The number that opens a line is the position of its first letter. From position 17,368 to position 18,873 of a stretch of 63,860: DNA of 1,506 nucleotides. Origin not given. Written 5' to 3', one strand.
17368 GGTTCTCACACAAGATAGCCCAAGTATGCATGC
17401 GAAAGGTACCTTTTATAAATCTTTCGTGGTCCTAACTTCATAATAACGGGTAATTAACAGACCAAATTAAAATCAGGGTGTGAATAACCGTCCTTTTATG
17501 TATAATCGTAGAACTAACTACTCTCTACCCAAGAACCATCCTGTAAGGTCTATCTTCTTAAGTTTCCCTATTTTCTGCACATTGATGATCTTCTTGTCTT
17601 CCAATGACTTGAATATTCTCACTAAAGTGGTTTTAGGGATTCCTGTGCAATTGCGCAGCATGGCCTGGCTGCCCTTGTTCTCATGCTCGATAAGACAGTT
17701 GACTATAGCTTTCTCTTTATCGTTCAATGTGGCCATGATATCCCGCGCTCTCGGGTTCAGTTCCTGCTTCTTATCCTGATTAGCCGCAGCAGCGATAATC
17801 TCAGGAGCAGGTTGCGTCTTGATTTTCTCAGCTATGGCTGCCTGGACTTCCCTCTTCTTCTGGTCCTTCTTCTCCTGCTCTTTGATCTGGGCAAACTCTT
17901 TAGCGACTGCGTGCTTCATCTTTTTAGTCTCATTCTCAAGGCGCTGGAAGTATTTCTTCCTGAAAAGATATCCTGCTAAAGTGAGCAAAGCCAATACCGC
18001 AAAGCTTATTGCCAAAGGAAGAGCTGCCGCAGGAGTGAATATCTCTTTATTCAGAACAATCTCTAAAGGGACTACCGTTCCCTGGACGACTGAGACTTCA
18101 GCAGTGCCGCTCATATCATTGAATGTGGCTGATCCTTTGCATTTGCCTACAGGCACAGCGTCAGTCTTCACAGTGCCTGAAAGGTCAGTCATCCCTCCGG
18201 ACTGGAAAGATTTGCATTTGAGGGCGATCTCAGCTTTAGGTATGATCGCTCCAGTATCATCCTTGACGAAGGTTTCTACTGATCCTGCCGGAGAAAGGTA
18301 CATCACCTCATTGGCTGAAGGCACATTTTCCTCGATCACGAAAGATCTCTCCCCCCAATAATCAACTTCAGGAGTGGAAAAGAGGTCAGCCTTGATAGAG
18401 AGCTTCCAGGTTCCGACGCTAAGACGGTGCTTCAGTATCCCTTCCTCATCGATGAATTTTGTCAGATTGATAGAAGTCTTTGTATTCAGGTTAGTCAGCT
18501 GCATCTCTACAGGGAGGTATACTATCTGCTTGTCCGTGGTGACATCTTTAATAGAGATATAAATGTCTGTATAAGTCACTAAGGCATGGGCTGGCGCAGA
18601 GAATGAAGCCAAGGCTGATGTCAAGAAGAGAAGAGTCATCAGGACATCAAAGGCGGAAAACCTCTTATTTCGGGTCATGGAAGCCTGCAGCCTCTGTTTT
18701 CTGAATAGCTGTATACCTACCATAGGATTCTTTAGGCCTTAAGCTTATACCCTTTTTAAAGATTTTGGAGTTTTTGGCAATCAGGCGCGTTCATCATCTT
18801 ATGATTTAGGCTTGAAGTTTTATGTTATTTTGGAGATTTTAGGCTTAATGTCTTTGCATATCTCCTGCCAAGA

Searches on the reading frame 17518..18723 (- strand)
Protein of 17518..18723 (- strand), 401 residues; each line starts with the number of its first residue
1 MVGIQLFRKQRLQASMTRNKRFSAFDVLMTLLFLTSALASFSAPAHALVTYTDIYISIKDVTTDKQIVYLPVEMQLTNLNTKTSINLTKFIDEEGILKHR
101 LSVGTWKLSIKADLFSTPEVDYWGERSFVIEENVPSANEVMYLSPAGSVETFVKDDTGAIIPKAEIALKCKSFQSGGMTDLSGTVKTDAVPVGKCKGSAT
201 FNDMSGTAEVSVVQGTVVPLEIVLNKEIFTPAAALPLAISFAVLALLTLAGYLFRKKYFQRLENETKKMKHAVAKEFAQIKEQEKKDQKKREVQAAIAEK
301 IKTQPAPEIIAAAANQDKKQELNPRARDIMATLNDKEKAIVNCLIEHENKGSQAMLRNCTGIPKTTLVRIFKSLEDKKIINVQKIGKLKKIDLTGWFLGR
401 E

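Call 54: search_protein_families(library=pfam, proteins=[window:17518-18723:-], max_evalue=0.01)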
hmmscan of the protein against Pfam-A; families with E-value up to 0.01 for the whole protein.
window:17518-18723:- (401 aa): 1 family
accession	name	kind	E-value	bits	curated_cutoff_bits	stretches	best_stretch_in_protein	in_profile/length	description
PF13620.12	CarboxypepD_reg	-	2.5e-05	25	32.3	1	149-224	2-81/82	Carboxypeptidase regulatory-like domain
